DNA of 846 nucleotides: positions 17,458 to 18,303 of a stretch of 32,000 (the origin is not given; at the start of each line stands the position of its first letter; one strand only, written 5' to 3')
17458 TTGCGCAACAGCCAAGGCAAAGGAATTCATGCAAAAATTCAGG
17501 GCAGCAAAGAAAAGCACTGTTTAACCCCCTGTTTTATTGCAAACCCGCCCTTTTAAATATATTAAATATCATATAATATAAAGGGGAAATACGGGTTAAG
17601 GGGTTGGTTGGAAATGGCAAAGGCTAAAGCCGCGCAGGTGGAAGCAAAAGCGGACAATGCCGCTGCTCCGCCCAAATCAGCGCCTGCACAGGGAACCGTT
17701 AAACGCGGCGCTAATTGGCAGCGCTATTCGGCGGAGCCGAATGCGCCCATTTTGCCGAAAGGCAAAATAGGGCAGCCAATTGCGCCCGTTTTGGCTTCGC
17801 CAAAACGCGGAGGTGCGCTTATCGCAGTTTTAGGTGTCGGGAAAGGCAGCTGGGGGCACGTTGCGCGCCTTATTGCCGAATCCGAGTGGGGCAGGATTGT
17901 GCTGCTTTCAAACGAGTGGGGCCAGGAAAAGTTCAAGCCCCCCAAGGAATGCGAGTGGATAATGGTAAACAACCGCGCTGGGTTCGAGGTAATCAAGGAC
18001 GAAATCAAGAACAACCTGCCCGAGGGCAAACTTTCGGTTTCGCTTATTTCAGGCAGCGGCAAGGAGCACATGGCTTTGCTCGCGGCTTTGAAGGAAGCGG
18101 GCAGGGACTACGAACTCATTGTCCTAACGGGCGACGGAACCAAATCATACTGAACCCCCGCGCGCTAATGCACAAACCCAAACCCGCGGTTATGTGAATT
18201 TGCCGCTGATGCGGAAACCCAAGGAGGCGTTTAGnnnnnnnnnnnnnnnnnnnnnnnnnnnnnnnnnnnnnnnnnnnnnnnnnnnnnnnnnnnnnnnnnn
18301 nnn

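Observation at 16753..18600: Four-gene plus-strand cassette: basic protein, wHTH, small Rossmann-like sensor-type protein, membrane-anchored PD-(D/E)xK nuclease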

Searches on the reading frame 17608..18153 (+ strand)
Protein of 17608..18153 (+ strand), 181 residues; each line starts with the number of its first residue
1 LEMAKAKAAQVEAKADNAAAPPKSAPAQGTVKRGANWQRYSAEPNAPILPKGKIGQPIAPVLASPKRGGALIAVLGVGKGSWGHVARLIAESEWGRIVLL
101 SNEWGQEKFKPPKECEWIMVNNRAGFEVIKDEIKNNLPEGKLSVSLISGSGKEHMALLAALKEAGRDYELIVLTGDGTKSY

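Call 3: search_protein_families(library=pfam, proteins=[window:17608-18153:+], max_evalue=1)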
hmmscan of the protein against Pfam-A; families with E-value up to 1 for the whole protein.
window:17608-18153:+ (181 aa): 1 family
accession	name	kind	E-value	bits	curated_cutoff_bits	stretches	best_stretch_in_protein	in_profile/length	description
PF06707.17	DUF1194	-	0.21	11.2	27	1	85-179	37-128/206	Protein of unknown function (DUF1194)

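Call 4: search_protein_families(library=ncbifam, proteins=[window:17608-18153:+], max_evalue=1)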
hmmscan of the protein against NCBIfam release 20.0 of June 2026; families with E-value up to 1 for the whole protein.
window:17608-18153:+ (181 aa): 1 family
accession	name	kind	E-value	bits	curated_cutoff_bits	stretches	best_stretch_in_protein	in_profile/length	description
TIGR00749.1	glk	equivalog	0.04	13.2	225.45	1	67-121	123-174/315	glucokinase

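Call 5: search_protein_families(library=padloc, proteins=[window:17608-18153:+], max_evalue=1)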
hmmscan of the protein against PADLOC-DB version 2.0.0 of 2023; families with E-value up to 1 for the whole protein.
window:17608-18153:+ (181 aa): 0 families

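Call 10: find_homologous_proteins(query=window:17614-18153:+, max_evalue=0.001)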
Query window:17614-18153:+ (179 aa): 281 proteins with E <= 0.001 among 827 candidates; the best 120 are listed.
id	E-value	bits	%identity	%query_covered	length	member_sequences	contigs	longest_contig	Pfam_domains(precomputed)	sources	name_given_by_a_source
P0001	1.0e-111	389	100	100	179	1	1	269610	-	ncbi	ncbi:MAG: hypothetical protein V1676_01500 [Candidatus Diapherotrites archaeon]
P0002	2.9e-65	237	92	68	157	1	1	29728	-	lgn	-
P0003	3.7e-51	191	74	62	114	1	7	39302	-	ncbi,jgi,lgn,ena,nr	ncbi:MAG TPA: hypothetical protein VJK05_06095 [archaeon]|nr:hypothetical protein [archaeon]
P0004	5.5e-51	191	76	62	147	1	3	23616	-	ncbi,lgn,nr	ncbi:MAG: hypothetical protein ABH854_04675 [Candidatus Diapherotrites archaeon]|nr:hypothetical pro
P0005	1.6e-50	189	73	62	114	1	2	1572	-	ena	-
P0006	3.9e-50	188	74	62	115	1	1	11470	-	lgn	-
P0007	4.2e-50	188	71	64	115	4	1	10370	-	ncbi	-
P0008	8.0e-50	187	75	63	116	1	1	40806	-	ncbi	ncbi:MAG: hypothetical protein V1494_02570 [Candidatus Diapherotrites archaeon]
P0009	1.6e-49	186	74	64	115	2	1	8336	-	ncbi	ncbi:MAG: hypothetical protein ABID38_06115 [Candidatus Diapherotrites archaeon]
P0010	2.8e-49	185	73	62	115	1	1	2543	-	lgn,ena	-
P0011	3.9e-49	185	70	64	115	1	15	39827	-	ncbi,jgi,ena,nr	ncbi:MAG TPA: hypothetical protein VFF09_01175 [archaeon]|nr:hypothetical protein [archaeon]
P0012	4.5e-49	185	69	64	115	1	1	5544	-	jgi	-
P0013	6.9e-49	184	70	64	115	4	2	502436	-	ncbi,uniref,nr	ncbi:MAG TPA: hypothetical protein HA252_02620 [Candidatus Diapherotrites archaeon]|uniref:Uncharact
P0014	7.1e-49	184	70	64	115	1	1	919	-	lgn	-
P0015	9.3e-49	184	72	64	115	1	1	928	-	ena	-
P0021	3.9e-48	182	66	68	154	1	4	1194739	-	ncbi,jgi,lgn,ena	-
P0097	2.6e-44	169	65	63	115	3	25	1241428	-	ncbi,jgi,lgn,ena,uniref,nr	ncbi:MAG: hypothetical protein J4224_02700 [Candidatus Diapherotrites archaeon]|uniref:Uncharacteriz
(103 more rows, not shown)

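Call 11: find_encoding_contigs(protein=P0097, flank=5000, max_places=2)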
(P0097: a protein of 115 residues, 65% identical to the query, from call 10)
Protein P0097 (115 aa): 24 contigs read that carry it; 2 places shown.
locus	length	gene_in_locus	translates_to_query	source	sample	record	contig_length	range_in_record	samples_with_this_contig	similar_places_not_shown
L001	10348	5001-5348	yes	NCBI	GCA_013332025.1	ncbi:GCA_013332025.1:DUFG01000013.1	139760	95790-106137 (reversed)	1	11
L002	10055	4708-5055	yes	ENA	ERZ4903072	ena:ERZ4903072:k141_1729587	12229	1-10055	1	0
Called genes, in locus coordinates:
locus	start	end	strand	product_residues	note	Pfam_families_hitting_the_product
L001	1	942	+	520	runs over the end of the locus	PF00437:T2SSE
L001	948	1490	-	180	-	PF10469:AKAP7_NLS, PF02834:LigT_PEase, PF13563:2_5_RNA_ligase2, PF02834:LigT_PEase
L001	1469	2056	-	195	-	PF02676:TYW3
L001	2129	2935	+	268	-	-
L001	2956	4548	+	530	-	PF23613:ELP3_N, PF04055:Radical_SAM, PF16199:Radical_SAM_C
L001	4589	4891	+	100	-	-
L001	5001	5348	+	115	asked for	-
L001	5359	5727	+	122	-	PF10107:Endonuc_Holl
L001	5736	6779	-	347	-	PF26356:Pelota_N, PF03464:eRF1_2 (weak), PF03465:eRF1_3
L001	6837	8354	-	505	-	PF13598:DUF4139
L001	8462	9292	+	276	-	PF00733:Asn_synthase, PF02540:NAD_synthase (faint), PF03054:tRNA_Me_trans (faint), PF24167:DUF7411 (weak)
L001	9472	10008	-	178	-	-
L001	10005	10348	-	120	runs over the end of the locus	-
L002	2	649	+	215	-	?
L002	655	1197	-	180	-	PF10469:AKAP7_NLS, PF02834:LigT_PEase, PF13563:2_5_RNA_ligase2, PF02834:LigT_PEase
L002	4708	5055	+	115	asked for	-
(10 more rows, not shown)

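Call 12: find_encoding_contigs(protein=P0021, flank=5000, max_places=2)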
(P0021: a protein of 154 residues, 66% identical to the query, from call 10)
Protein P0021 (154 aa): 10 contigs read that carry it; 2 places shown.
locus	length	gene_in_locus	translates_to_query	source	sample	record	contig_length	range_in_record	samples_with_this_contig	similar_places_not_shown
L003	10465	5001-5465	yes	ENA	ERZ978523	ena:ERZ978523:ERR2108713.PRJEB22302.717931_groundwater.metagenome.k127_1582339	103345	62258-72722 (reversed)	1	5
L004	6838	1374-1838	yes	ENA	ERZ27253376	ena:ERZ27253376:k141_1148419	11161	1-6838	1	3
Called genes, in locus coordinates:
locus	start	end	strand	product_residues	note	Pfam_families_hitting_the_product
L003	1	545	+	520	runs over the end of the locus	PF00437:T2SSE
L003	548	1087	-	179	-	PF02834:LigT_PEase, PF10469:AKAP7_NLS (weak), PF13563:2_5_RNA_ligase2, PF02834:LigT_PEase (weak)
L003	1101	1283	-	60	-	-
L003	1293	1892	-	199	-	PF02676:TYW3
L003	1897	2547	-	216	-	PF00149:Metallophos, PF12850:Metallophos_2, PF14582:Metallophos_3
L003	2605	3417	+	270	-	-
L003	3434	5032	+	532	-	PF23613:ELP3_N, PF04055:Radical_SAM, PF16199:Radical_SAM_C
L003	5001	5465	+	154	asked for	-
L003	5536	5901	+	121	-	-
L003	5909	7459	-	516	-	PF13230:GATase_4 (weak), PF13522:GATase_6, PF13537:GATase_7, PF00156:Pribosyltran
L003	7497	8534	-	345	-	PF26356:Pelota_N, PF03464:eRF1_2 (weak), PF03465:eRF1_3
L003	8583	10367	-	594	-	PF04068:Fer4_RLI, PF12837:Fer4_6 (faint), PF00037:Fer4 (weak), PF02463:SMC_N (faint), PF00004:AAA (faint), PF00005:ABC_tran, PF05729:NACHT (faint), PF00005:ABC_tran, +3 more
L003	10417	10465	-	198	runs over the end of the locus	-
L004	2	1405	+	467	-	?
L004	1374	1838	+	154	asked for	-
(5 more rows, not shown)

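Call 13: find_encoding_contigs(protein=P0013, flank=5000, max_places=2)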
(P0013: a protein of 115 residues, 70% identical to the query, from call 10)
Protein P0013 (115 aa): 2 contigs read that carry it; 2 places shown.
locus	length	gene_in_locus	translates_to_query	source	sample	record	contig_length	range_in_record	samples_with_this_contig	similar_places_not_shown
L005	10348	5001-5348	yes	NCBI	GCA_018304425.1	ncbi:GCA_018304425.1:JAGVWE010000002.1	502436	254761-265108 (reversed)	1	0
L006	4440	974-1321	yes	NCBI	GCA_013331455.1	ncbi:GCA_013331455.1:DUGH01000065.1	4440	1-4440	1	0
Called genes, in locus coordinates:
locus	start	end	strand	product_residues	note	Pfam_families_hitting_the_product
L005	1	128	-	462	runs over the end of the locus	PF01909:NTP_transf_2, PF09249:tRNA_NucTransf2, PF21133:CAA_C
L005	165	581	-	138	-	PF01850:PIN, PF10130:PIN_2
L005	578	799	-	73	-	PF26688:RHH_12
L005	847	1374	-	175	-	PF10469:AKAP7_NLS (weak), PF02834:LigT_PEase, PF13563:2_5_RNA_ligase2, PF02834:LigT_PEase (weak)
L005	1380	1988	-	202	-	PF02676:TYW3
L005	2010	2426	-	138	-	-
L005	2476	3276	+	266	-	-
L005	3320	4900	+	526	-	PF23613:ELP3_N (weak), PF04055:Radical_SAM, PF16199:Radical_SAM_C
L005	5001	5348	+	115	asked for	-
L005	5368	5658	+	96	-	PF10107:Endonuc_Holl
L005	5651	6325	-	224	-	-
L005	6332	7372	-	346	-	PF26356:Pelota_N, PF03464:eRF1_2 (weak), PF03465:eRF1_3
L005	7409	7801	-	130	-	-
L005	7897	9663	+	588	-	PF04068:Fer4_RLI, PF12837:Fer4_6 (faint), PF02463:SMC_N (weak), PF13191:AAA_16 (faint), PF00004:AAA (faint), PF00005:ABC_tran, PF13304:AAA_21 (faint), PF00005:ABC_tran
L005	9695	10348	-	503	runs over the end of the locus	PF13598:DUF4139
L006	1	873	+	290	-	?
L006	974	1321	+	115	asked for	-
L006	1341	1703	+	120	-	PF10107:Endonuc_Holl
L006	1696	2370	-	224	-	-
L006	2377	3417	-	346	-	PF26356:Pelota_N, PF03464:eRF1_2 (weak), PF03465:eRF1_3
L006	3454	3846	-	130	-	-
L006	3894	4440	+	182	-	PF04068:Fer4_RLI, PF12837:Fer4_6 (faint), PF13237:Fer4_10 (faint), PF12838:Fer4_7 (weak), PF00037:Fer4 (weak), PF00005:ABC_tran (weak)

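Call 55: find_encoding_contigs(protein=P0001, flank=10000, max_places=1)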
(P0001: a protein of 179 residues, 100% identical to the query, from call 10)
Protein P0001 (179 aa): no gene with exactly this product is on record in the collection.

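Call 68: find_encoding_contigs(protein=P0002, flank=6000, max_places=1)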
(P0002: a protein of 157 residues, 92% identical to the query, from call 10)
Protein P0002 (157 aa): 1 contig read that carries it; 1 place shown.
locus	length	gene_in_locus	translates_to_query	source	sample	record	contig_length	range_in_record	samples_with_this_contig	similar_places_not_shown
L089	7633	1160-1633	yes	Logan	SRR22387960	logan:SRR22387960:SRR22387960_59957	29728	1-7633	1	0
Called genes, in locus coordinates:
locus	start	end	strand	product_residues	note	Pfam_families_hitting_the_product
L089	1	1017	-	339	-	?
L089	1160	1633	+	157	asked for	-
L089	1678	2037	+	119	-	PF10107:Endonuc_Holl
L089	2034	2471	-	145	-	-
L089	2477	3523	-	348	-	PF26356:Pelota_N, PF03465:eRF1_3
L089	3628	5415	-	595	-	PF04068:Fer4_RLI (weak), PF12837:Fer4_6 (faint), PF00037:Fer4 (weak), PF02463:SMC_N (faint), PF00005:ABC_tran, PF13304:AAA_21 (faint), PF00005:ABC_tran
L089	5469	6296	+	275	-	PF00733:Asn_synthase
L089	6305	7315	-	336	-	-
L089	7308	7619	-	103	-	-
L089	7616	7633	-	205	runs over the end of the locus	-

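Call 70: search_protein_families(library=pfam, proteins=[L089:1-1017:-, L089:2037-2471:-, L005:5654-6325:-, L089:6308-7315:-], max_evalue=0.01)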
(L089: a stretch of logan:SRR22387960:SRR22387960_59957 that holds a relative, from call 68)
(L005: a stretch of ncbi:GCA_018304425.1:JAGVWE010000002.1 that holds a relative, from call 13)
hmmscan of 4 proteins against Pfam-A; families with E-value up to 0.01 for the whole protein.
L089:1-1017:- (339 aa): 3 families
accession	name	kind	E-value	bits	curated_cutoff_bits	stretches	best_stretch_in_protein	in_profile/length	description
PF07282.18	Cas12f1-like_TNB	-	6.2e-10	39.5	26.3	1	306-339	1-34/60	Cas12f1-like, TNB domain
PF04561.19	RNA_pol_Rpb2_2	-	0.0022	18.1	21.7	1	226-286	13-75/190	RNA polymerase Rpb2, domain 2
PF01385.25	OrfB_IS605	-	0.0094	16.6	30.5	0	191-267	19-99/120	Probable transposase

L089:2037-2471:- (145 aa): 0 families

L005:5654-6325:- (224 aa): 0 families

L089:6308-7315:- (336 aa): 0 families
